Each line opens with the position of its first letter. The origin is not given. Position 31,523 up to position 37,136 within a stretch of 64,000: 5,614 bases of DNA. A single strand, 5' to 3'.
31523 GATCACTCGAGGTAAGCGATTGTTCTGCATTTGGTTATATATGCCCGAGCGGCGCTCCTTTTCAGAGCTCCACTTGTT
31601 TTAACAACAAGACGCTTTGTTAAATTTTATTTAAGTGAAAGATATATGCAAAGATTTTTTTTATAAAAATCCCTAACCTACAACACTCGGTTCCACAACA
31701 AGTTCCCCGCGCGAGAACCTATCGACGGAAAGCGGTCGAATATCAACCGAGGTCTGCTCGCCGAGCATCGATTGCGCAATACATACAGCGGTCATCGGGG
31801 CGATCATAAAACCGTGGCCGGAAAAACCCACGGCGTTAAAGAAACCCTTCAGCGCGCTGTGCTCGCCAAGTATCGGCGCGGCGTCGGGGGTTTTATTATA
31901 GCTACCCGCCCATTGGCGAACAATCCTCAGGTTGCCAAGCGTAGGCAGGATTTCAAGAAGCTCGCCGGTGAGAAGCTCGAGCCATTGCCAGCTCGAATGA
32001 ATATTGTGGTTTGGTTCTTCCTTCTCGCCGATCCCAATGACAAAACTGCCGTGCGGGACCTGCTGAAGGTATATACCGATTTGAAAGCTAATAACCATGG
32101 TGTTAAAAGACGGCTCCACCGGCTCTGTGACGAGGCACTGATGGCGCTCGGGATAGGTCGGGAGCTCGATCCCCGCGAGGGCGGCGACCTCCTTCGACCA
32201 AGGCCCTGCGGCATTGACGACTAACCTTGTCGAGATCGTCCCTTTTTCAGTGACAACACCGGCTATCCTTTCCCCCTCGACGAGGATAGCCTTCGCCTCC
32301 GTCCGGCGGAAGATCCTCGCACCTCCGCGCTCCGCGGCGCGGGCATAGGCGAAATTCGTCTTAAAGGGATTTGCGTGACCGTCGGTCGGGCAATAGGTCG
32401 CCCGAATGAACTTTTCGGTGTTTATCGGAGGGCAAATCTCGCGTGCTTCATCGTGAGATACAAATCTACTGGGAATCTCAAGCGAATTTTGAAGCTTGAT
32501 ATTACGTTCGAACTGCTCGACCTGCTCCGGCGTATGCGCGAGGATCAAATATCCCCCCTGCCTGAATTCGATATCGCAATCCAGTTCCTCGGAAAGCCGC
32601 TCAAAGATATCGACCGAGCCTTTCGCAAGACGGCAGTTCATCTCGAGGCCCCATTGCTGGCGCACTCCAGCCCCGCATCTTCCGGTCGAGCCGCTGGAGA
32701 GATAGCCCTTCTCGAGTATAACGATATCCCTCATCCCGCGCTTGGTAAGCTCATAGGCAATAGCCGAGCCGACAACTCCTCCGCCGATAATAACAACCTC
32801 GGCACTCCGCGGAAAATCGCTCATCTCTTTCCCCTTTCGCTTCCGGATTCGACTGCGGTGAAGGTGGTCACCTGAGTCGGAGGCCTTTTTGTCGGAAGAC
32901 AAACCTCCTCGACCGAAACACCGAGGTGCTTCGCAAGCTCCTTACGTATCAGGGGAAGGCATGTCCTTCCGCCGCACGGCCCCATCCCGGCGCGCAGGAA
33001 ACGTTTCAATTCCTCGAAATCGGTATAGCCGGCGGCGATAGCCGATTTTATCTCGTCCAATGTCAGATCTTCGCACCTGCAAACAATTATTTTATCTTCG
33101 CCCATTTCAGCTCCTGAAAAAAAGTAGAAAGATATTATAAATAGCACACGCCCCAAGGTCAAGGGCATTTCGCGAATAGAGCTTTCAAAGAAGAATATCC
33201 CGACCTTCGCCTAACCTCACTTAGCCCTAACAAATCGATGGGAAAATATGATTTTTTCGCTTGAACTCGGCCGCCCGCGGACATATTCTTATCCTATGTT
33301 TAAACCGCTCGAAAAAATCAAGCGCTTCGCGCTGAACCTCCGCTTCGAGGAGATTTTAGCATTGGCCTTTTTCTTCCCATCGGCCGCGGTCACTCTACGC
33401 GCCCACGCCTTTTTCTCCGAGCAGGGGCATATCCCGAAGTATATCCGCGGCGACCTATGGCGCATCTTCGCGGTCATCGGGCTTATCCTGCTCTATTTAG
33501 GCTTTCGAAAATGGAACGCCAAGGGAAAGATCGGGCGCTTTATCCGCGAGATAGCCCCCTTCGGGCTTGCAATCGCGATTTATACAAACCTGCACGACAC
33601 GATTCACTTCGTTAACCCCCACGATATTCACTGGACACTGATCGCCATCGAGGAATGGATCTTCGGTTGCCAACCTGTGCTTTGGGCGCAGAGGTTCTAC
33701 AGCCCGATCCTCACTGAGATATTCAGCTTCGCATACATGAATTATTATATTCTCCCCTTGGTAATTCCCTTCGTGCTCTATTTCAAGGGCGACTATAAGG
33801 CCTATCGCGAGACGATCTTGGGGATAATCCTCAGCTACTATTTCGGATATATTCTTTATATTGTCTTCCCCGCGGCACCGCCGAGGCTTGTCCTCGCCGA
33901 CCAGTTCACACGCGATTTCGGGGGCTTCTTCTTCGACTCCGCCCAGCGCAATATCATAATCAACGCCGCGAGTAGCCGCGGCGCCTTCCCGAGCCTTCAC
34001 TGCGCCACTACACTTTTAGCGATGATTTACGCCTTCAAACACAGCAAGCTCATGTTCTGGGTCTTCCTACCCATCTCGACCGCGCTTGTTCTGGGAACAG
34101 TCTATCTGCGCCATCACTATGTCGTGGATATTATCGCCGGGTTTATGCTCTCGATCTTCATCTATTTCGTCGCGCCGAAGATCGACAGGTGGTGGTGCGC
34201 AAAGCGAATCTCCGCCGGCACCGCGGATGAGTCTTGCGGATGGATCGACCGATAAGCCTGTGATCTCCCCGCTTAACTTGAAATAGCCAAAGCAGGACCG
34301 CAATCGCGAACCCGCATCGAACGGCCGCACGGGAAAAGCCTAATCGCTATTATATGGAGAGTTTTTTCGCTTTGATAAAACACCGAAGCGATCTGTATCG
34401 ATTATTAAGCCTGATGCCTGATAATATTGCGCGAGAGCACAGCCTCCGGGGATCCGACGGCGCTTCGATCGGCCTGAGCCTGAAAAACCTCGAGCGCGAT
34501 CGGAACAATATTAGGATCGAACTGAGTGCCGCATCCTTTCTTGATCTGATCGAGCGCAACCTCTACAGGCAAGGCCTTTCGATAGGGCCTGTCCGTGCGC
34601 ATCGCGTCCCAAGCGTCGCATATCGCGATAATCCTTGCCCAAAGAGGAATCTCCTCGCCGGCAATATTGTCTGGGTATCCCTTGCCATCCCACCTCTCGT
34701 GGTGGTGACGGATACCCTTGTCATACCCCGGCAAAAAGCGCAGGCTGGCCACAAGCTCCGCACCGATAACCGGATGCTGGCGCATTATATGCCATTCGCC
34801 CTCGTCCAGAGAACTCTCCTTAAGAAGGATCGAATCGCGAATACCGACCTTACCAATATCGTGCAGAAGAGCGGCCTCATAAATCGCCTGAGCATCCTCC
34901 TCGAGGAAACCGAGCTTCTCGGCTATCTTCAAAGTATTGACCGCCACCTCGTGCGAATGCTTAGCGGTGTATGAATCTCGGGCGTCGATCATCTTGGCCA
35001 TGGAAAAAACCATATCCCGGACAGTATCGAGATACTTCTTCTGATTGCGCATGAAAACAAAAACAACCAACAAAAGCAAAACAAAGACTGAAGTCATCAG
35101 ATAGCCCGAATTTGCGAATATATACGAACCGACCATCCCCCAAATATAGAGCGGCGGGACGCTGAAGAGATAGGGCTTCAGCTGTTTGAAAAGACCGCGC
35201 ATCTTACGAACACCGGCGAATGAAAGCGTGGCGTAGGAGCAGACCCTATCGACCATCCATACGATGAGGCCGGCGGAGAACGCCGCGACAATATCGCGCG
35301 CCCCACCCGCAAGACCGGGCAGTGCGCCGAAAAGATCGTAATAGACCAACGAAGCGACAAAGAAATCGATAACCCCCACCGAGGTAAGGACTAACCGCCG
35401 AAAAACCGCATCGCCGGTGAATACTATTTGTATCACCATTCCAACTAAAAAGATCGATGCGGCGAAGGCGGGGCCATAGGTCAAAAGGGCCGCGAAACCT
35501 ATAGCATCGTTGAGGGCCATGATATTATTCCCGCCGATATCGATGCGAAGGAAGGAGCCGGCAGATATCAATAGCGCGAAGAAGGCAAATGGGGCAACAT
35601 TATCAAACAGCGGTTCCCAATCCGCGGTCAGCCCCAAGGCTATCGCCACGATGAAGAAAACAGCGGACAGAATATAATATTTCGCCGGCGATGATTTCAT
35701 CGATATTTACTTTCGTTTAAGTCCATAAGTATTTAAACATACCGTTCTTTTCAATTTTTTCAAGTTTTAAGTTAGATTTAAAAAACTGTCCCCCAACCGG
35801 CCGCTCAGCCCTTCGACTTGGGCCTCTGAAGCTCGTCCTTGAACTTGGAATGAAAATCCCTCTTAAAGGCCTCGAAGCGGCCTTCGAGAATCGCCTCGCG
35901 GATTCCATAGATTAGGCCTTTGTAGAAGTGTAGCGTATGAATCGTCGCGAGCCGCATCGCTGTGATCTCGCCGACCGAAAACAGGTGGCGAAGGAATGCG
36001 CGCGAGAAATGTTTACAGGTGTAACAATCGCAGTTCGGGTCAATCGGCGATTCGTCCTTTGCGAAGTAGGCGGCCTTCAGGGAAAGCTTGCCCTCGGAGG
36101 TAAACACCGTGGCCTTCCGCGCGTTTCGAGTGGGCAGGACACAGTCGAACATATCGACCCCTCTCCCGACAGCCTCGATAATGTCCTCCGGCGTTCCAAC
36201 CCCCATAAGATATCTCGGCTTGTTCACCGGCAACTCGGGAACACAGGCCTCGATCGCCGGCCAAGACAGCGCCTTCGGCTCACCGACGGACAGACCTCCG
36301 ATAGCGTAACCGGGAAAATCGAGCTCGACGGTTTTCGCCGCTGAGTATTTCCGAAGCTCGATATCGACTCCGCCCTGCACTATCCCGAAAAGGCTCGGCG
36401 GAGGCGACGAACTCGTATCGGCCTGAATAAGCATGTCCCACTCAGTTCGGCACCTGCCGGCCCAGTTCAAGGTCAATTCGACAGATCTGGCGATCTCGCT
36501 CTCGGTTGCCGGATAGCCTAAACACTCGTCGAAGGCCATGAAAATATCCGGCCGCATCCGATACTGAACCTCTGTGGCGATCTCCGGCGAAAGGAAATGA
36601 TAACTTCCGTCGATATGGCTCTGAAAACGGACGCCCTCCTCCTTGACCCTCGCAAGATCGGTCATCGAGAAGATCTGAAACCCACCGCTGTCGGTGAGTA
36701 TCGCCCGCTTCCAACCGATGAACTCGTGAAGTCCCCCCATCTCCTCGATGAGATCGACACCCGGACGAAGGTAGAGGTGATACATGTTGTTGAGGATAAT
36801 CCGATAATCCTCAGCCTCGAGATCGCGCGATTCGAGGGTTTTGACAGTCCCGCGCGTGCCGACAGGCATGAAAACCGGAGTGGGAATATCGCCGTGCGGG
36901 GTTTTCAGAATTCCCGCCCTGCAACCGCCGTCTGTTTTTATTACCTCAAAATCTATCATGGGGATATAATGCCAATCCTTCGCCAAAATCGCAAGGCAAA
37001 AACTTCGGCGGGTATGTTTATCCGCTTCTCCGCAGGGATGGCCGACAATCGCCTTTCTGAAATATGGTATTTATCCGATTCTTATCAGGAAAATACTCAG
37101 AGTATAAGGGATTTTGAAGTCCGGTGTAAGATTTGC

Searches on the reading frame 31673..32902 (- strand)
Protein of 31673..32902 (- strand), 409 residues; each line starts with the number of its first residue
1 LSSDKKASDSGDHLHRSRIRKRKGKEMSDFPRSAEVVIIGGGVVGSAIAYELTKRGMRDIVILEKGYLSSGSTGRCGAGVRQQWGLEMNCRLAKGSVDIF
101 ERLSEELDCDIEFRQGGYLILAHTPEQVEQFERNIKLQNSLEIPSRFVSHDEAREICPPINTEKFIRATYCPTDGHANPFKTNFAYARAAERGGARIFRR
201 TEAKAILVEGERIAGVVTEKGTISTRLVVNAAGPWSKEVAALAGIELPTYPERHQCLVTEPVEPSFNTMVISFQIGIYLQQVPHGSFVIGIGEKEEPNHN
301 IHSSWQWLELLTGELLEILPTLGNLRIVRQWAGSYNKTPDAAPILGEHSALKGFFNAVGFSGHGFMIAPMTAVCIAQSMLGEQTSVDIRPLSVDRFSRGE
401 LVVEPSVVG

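Call 63: search_protein_families(library=pfam, proteins=[window:31673-32902:-], max_evalue=0.00001)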
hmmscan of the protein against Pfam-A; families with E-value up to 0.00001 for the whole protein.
window:31673-32902:- (409 aa): 3 families
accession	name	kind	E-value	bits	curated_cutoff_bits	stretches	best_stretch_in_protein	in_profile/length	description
PF01266.30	DAO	-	1.8e-77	261.7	27.9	1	36-377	2-352/353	FAD dependent oxidoreductase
PF00890.30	FAD_binding_2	-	1.1e-07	31.8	20.4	1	36-237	2-206/414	FAD binding domain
PF01494.25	FAD_binding_3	-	1.3e-06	28.3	22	0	34-62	2-30/349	FAD binding domain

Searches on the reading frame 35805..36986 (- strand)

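Call 13: search_protein_families(library=pfam, proteins=[window:35805-36986:-])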
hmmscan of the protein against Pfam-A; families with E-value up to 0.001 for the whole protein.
window:35805-36986:- (393 aa): 1 family
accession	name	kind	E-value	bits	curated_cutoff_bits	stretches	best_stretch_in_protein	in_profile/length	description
PF01702.25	TGT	-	2.1e-149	497.9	26.3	1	22-382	3-355/357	Queuine tRNA-ribosyltransferase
